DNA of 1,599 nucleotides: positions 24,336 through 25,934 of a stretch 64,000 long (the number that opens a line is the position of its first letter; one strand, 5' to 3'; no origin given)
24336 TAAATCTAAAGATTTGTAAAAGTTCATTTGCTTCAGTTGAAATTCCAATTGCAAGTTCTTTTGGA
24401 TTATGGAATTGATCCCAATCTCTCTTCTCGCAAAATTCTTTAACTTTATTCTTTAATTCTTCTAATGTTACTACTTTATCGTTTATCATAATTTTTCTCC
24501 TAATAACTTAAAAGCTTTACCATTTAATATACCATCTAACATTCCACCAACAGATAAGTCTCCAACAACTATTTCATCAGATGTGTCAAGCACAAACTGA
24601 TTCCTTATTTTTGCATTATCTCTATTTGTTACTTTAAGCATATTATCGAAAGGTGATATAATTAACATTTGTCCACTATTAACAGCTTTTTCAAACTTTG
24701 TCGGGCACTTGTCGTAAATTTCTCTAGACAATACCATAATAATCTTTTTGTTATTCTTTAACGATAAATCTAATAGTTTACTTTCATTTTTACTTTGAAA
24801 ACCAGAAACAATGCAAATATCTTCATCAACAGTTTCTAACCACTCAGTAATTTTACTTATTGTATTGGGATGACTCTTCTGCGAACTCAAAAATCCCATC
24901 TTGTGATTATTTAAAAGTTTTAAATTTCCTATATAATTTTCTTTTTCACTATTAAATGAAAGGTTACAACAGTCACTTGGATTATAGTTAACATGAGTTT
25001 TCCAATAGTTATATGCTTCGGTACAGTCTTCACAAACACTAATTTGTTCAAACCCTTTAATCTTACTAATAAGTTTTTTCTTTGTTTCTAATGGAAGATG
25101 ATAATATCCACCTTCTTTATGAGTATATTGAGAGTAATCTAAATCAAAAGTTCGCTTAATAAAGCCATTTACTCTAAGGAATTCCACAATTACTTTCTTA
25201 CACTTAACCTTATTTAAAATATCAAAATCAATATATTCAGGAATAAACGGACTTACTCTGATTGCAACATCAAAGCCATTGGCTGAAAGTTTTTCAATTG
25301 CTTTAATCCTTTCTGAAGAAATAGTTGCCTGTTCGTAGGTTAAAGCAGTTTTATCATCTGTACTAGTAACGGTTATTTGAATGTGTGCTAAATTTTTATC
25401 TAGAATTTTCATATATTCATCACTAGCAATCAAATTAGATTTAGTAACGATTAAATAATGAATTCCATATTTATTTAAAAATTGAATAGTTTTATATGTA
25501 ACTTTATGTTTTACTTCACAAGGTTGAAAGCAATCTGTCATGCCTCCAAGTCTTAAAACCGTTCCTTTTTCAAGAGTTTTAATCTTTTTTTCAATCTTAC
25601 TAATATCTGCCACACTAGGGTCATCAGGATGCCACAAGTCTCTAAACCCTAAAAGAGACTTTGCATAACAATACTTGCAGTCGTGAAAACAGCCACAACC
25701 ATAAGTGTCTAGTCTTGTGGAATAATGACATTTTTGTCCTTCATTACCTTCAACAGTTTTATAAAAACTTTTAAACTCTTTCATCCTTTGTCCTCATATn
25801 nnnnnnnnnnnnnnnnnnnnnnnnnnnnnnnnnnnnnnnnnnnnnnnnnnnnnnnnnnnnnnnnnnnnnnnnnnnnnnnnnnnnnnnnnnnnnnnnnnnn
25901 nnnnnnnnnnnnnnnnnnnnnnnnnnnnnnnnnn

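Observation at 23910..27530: Four-gene cassette: GIY-YIG/DUF2075 ATPase + radical-SAM::DprA-like fusion + MazG-like pyrophosphatase + 67-aa protein (candidate undescribed nucleotide-centred defence or DNA-modification system)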

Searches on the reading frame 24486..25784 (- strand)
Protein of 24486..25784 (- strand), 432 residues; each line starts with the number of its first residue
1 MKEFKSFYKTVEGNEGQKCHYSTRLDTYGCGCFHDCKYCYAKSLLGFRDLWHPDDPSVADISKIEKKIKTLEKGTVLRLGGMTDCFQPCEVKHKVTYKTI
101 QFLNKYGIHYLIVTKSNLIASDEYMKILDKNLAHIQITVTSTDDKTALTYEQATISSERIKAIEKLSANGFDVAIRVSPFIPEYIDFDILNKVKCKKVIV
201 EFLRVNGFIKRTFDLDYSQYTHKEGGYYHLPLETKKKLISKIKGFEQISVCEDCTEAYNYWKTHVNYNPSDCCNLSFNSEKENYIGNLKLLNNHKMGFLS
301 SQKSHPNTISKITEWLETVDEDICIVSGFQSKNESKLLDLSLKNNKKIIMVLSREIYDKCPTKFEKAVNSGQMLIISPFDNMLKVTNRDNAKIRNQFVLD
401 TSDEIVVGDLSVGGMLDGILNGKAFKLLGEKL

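Call 4: search_protein_families(library=pfam, proteins=[window:24486-25784:-], max_evalue=0.01)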
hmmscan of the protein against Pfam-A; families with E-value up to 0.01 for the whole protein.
window:24486-25784:- (432 aa): 2 families
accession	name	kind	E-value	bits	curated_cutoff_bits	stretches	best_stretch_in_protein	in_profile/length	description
PF04055.27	Radical_SAM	-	5.8e-12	46.5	29.5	1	29-178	4-148/166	Radical SAM superfamily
PF02481.21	DNA_processg_A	-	0.00018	21.2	29.6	1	284-407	33-161/212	DNA recombination-mediator protein A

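Call 5: search_protein_families(library=padloc, proteins=[window:24486-25784:-], max_evalue=0.01)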
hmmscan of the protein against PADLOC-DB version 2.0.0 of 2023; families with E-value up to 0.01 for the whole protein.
window:24486-25784:- (432 aa): 3 families
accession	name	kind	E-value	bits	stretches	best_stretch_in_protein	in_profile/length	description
PDLC03927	PsyrA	-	3.9e-08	30.8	1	285-410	123-249/398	-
PDLC02903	pVip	-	7.5e-06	23.6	1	32-150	10-111/257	Viperins not associated with kinases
PDLC04078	SIR2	-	0.0014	16.4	1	305-386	66-147/171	-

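Call 6: search_protein_families(library=ncbifam, proteins=[window:24486-25784:-], max_evalue=0.01)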
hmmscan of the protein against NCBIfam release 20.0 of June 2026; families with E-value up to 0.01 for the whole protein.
window:24486-25784:- (432 aa): 4 families
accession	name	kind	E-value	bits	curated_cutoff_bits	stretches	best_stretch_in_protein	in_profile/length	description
NF033668.1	rSAM_PA0069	hypoth_equivalog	8.2e-21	74.4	360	1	30-191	65-236/348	PA0069 family radical SAM protein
TIGR04470.1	rSAM_mob_pairB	equivalog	2.7e-15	56.5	410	1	30-222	26-219/285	radical SAM mobile pair protein B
NF038135.1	rSAM_Rv2578c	equivalog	2.4e-10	40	430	1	26-186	65-235/317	Rv2578c family radical SAM protein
NF038136.1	rSAM_Rv_intein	exception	2e-05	23.7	700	1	77-186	380-492/574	intein-containing Rv2578c family radical SAM protein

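Call 11: find_homologous_proteins(query=window:24486-25784:-, max_evalue=0.00001)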
Query window:24486-25784:- (432 aa): 4751 proteins with E <= 0.00001 among 8000 candidates; the best 120 are listed.
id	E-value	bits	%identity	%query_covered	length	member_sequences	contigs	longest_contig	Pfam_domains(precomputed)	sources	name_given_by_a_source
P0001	1.5e-281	951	96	100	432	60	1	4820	PF04055.28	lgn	-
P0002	1.1e-271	919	92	100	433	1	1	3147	PF04055.28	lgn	-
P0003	7.4e-262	887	89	100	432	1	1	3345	PF04055.28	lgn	-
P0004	2.0e-251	852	84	100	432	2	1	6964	PF04055.28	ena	-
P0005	3.9e-250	848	84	100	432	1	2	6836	PF04055.28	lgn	-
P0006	9.1e-250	847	84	100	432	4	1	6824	PF04055.28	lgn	-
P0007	2.9e-237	806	78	100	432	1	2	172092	PF04055.28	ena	-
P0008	2.8e-234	796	80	100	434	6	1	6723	PF02481.22,PF04055.28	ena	-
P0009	3.5e-228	776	77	100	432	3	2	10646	PF04055.28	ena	-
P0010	3.2e-213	726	72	100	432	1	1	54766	PF04055.28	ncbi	-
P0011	1.9e-212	724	71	100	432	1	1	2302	PF04055.28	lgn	-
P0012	2.3e-208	710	70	100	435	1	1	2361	PF04055.28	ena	-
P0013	7.9e-202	689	71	94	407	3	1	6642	PF04055.28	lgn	-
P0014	6.1e-192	656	67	98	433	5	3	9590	PF02481.22,PF04055.28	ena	-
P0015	1.4e-185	635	63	100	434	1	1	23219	PF02481.22,PF04055.28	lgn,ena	-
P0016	2.4e-184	631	65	99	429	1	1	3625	PF02481.22,PF04055.28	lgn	-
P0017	6.5e-184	630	64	100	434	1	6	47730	PF02481.22,PF04055.28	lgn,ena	-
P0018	1.6e-183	628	65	97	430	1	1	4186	PF02481.22,PF04055.28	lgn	-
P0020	4.0e-181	621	65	97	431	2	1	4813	PF02481.22,PF04055.28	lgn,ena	-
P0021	3.9e-180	617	63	98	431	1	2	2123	PF02481.22,PF04055.28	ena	-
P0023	5.3e-178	610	64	97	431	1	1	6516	PF02481.22,PF04055.28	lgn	-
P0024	8.1e-178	610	62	99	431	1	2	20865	PF02481.22,PF04055.28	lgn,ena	-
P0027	7.8e-177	606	61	100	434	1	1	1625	PF02481.22,PF04055.28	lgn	-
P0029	3.6e-176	604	62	97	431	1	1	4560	PF02481.22,PF04055.28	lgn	-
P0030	7.5e-176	603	62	97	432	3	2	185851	PF02481.22,PF04055.28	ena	-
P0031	8.3e-176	603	62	98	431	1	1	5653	PF02481.22,PF04055.28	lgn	-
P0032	1.9e-175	602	62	99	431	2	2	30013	PF02481.22,PF04055.28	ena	-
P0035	6.5e-173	594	61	99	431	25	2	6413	PF02481.22,PF04055.28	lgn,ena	-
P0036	9.4e-173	593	61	97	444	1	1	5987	PF02481.22,PF04055.28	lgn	-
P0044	6.0e-168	577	60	97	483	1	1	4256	PF02481.22,PF04055.28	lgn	-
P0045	9.7e-168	576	60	97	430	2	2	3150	PF02481.22,PF04055.28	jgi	-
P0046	5.3e-167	574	60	97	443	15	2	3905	PF02481.22,PF04055.28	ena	-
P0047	6.6e-167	574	62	97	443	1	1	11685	PF02481.22,PF04055.28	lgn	-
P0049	1.4e-164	566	60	97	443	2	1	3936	PF02481.22,PF04055.28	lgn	-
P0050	1.7e-164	566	61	97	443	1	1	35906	PF02481.22,PF04055.28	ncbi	-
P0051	2.1e-164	565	58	97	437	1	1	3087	PF02481.22,PF04055.28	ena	-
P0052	8.4e-164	563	61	97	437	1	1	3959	PF02481.22,PF04055.28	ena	-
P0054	4.7e-163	561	58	97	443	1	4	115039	PF02481.22,PF04055.28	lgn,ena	-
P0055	5.4e-163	561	58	100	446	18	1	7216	PF02481.22,PF04055.28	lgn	-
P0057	5.9e-162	557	59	97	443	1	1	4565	PF02481.22,PF04055.28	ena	-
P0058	8.8e-162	557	60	97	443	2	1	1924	PF02481.22,PF04055.28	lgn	-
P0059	1.0e-161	557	59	97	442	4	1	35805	PF02481.22,PF04055.28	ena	-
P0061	4.4e-157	541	57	97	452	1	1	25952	PF02481.22,PF04055.28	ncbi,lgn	-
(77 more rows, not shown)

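Call 12: find_related_loci(query=window:24486-25784:-, collection=genome_contigs, flank=10000)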
Query window:24486-25784:- (432 aa) in genome_contigs; peptide patterns used: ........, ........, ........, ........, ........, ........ (x = any residue, [..] = any of these).
155 stretches matched a pattern; 36 encode a relative of the query (tblastn E <= 1e-3); 36 distinct loci.
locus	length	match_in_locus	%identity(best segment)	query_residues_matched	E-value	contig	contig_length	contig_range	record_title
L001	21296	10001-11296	99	1-432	0e+0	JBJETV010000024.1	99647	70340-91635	MAG: Christensenellales bacterium isolate LOHA39_bin.010 NODE_94_length_99647_cov_10.751546, whole genome shotgun sequen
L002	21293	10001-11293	72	1-431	0e+0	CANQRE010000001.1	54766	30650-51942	MAG: uncultured Clostridia bacterium isolate Lapin-008__bin38 genome assembly, contig: Lapin-008__NODE_735_length_54766_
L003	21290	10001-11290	63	1-428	0e+0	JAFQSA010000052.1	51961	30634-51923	MAG: Clostridia bacterium isolate RGIG2098 Goat_Colon-3__c660625, whole genome shotgun sequence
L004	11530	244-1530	60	1-422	1e-172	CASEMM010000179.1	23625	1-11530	uncultured Eubacteriales bacterium isolate CO.A89.metabat-bins.230 genome assembly, contig: CO.A89.metabat-bins.230.fa_k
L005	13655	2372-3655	57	1-421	5e-163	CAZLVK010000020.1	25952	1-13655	MAG TPA_asm: uncultured Bacteroidaceae bacterium isolate SRP225648_co1_477 genome assembly, contig: NODE_4131_length_259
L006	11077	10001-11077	62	1-353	6e-150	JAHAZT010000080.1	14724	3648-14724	MAG: Eubacteriales bacterium isolate MB2.120 k101_988750, whole genome shotgun sequence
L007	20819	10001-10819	64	3-275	3e-126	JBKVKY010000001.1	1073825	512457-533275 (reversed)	MAG: Bacteroides xylanisolvens isolate 29-2_17 NODE_4_length_1073825_cov_68.179394, whole genome shotgun sequence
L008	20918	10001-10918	59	1-306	4e-126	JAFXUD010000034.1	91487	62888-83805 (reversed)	MAG: Victivallales bacterium isolate RGIG6748 Sheep_Rumen-3__c665101, whole genome shotgun sequence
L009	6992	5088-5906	64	3-275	2e-123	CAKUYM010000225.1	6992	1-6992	MAG: uncultured Bacteroides sp. isolate REFINED_METABAT215_TOP10_CONTIGS_1500_ASSEMBLY_K77_MERGED__Hadza_MoBio_hadza-I-L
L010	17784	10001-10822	66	1-275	2e-121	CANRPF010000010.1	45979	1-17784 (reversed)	MAG: uncultured Bacilli bacterium isolate Lapin-019__bin41 genome assembly, contig: Lapin-019__NODE_410_length_45979_cov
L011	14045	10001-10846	63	2-284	2e-119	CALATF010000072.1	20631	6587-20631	MAG TPA_asm: uncultured Clostridia bacterium isolate SRR6425804_bin.130_CONCOCT_v1.1_MAG genome assembly, contig: ERZ176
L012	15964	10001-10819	64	2-275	2e-117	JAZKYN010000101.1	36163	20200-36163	MAG: Bacilli bacterium isolate T1900045101_TC20190095.MAGScoT_cleanbin_000012 SGB_4761_k141_206315, whole genome shotgun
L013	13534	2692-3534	61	1-280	1e-113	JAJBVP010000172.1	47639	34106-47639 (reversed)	MAG: Bacteroidales bacterium isolate U_127163 U_127163=NODE_40_length_47639_cov_29.375778, whole genome shotgun sequence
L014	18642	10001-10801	61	1-275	7e-112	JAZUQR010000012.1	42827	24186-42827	MAG: Alphaproteobacteria bacterium isolate T1900044856_TS20190322.MAGScoT_cleanbin_000019 SGB_3064_k141_2424712, whole g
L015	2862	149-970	58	1-275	4e-114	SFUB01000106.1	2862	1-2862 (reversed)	MAG: bacterium isolate W1P33.029 Contig13363, whole genome shotgun sequence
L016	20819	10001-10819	58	3-275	6e-108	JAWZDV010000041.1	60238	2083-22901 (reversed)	MAG: Bacteroides thetaiotaomicron isolate S_839 X595_NODE_446_length_60238_cov_10.667747, whole genome shotgun sequence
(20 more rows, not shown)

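Call 19: find_encoding_contigs(protein=P0007, flank=8000, max_places=3)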
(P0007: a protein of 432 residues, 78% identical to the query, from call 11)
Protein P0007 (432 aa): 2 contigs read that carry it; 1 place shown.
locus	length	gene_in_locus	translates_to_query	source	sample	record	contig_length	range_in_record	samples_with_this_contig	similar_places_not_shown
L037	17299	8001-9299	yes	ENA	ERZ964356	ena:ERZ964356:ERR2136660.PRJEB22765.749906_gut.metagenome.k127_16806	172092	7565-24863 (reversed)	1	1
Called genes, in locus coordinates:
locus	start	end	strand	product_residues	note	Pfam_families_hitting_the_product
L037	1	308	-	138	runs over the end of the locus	-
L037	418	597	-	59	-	PF01165:Ribosomal_S21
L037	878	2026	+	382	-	PF00465:Fe-ADH, PF13685:Fe-ADH_2, PF25137:ADH_Fe_C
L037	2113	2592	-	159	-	PF00881:Nitroreductase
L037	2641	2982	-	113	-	PF11969:DcpS_C, PF01230:HIT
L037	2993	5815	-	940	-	PF17132:Glyco_hydro_106 (faint)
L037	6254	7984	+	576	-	PF01541:GIY-YIG (weak), PF04851:ResIII (weak), PF09848:SLFN-g3_helicase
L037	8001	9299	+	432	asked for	PF04055:Radical_SAM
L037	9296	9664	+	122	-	PF03819:MazG (weak), PF12643:MazG-like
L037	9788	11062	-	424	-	-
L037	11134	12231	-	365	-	PF01820:Dala_Dala_lig_N, PF02786:CPSase_L_D2 (weak), PF02222:ATP-grasp, PF07478:Dala_Dala_lig_C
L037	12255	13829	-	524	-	PF08245:Mur_ligase_M, PF02875:Mur_ligase_C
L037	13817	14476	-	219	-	PF00561:Abhydrolase_1, PF03959:FSH1 (faint), PF12146:Hydrolase_4, PF12697:Abhydrolase_6, PF06821:Ser_hydrolase (faint), PF00561:Abhydrolase_1 (weak), PF08386:Abhydrolase_4 (weak)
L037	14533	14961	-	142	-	PF13527:Acetyltransf_9 (faint), PF00583:Acetyltransf_1, PF13673:Acetyltransf_10, PF08445:FR47, PF13508:Acetyltransf_7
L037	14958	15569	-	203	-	PF00814:TsaD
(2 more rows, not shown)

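Call 20: find_encoding_contigs(protein=P0030, flank=8000, max_places=3)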
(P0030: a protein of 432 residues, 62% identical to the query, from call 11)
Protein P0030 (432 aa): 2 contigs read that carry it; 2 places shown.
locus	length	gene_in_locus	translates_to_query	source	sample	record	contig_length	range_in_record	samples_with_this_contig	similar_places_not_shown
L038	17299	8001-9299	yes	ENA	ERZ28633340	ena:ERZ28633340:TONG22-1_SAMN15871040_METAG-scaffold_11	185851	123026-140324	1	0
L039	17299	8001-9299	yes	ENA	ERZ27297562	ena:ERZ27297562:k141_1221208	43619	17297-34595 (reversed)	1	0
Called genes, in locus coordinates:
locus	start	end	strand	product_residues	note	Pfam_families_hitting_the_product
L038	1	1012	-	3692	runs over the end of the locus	PF00963:Cohesin, PF00404:Dockerin_1, PF13306:LRR_5, PF13855:LRR_8 (faint), PF13306:LRR_5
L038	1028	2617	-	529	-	PF00963:Cohesin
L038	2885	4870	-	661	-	PF02922:CBM_48, PF00128:Alpha-amylase, PF02806:Alpha-amylase_C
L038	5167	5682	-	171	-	-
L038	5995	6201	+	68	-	PF13443:HTH_26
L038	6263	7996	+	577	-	PF01541:GIY-YIG (weak), PF09848:SLFN-g3_helicase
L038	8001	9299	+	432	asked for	PF04055:Radical_SAM, PF02481:DNA_processg_A (weak)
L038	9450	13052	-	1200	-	-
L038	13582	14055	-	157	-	PF00588:SpoU_methylase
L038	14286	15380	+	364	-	PF01381:HTH_3, PF12844:HTH_19, PF13560:HTH_31 (faint)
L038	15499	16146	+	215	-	PF00702:Hydrolase, PF12710:HAD (faint), PF13419:HAD_2, PF13242:Hydrolase_like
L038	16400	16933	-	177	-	PF13353:Fer4_12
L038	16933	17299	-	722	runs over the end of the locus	PF03477:ATP-cone, PF13597:NRDD, PF01228:Gly_radical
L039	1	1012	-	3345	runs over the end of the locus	?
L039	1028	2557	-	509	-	PF00963:Cohesin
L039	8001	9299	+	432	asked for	PF04055:Radical_SAM, PF02481:DNA_processg_A (weak)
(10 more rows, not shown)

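Call 21: find_encoding_contigs(protein=P0054, flank=8000, max_places=3)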
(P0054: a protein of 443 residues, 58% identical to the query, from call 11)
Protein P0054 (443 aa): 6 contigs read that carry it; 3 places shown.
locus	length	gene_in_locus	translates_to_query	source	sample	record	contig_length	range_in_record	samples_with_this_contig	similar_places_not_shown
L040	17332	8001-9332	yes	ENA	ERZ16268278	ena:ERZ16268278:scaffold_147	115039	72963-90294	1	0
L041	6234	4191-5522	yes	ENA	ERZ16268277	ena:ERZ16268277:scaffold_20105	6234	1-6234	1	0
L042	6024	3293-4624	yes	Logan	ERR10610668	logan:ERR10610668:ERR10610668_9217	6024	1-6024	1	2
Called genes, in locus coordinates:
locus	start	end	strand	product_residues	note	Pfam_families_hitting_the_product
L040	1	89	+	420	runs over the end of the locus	PF00275:EPSP_synthase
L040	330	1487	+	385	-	PF14450:FtsA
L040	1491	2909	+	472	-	PF00091:Tubulin, PF12327:FtsZ_C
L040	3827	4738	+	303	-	PF14659:Phage_int_SAM_3, PF00589:Phage_integrase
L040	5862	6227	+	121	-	PF12643:MazG-like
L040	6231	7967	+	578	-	PF04851:ResIII (faint), PF09848:SLFN-g3_helicase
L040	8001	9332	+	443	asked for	PF04055:Radical_SAM, PF02481:DNA_processg_A (weak)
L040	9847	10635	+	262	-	PF03419:Peptidase_U4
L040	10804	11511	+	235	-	PF04542:Sigma70_r2, PF04545:Sigma70_r4, PF08281:Sigma70_r4_2 (weak), PF01381:HTH_3 (weak)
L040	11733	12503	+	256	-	PF04542:Sigma70_r2, PF04539:Sigma70_r3 (weak), PF08281:Sigma70_r4_2 (weak), PF04545:Sigma70_r4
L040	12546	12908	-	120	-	-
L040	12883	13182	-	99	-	-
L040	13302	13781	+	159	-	PF22811:Zn_ribbon_NrdR, PF03477:ATP-cone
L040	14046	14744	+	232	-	PF04542:Sigma70_r2, PF04545:Sigma70_r4, PF01381:HTH_3 (weak)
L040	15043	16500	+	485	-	PF00890:FAD_binding_2 (faint), PF01266:DAO (weak), PF03486:HI0933_like (faint), PF07992:Pyr_redox_2 (faint), PF12831:FAD_oxidored (faint), PF21688:FAD-depend_C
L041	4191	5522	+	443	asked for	PF04055:Radical_SAM, PF02481:DNA_processg_A (weak)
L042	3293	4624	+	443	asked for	PF04055:Radical_SAM, PF02481:DNA_processg_A (weak)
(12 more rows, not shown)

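Call 22: search_protein_families(library=phrogs, proteins=[window:24486-25784:-], max_evalue=0.001)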
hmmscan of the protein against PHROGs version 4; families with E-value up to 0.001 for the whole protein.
window:24486-25784:- (432 aa): 1 family
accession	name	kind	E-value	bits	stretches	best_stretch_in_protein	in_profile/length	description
phrog_13321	-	unknown function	1.3e-22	81.4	1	30-203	50-230/307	-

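Call 23: search_solved_structures(query=window:24486-25784:-, max_evalue=1, show_alignments=2)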
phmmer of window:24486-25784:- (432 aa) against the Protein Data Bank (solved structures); distinct sequences matched with E-value up to 1: 1.
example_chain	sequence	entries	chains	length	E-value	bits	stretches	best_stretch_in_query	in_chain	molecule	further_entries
8kc5_A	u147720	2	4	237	0.76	11.7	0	60-115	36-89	De novo design protein -T09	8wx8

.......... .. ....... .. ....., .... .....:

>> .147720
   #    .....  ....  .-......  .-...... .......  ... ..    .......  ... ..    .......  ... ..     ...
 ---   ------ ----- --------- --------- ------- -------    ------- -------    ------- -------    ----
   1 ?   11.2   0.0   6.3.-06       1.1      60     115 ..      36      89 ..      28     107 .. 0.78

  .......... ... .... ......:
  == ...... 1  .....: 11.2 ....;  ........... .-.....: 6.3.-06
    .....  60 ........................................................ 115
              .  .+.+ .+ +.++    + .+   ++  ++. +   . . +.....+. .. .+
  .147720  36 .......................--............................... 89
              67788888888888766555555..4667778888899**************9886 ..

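Call 34: predict_structure(alignment_id=A1)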
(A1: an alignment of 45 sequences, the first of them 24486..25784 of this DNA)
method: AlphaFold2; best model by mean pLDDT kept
length: 432 residues; sequences in the alignment: 45
mean_pLDDT: 87.9   pTM: 0.84
mean pLDDT of the five models: 87.9, 87.8, 87.5, 87.5, 84.5
residues with pLDDT >= 90: 269; 70-90: 123; 50-70: 30; < 50: 10
segments of 3 or more residues with pLDDT < 50: 1-3, 81-83, 381-384
pLDDT, mean of each block of 10 residues (from residue 1): 63 66 78 76 75 78 92 85 60 89 95 91 96 94 94 92 98 96 97 98 92 93 92 97 96 88 88 79 84 96 94 96 94 96 96 76 93 84 58 88 96 93 95 92
secondary structure, 60 per line:
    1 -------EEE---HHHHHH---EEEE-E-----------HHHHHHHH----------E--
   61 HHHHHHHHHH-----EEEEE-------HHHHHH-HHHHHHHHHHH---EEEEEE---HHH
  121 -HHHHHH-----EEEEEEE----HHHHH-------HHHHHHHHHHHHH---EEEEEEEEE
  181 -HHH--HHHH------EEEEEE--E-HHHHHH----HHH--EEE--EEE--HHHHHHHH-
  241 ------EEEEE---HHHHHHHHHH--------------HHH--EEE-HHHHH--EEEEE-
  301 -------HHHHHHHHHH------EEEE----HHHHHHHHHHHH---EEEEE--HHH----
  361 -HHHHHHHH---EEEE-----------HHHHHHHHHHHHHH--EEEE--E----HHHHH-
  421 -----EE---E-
elements in order: E8-10 H14-19 E23-26 H40-47 H61-70 E76-80 H88-93 H95-105 E109-114 H122-127 E133-139 H144-148 H156-168 E172-180 H187-190 E197-202 H207-212 E222-224 E227-229 H232-239 E247-251 H255-264 E284-286 H288-292 E295-299 H308-317 E324-327 H332-343 E347-351 H362-369 E373-376 H388-401 E404-407 H415-419
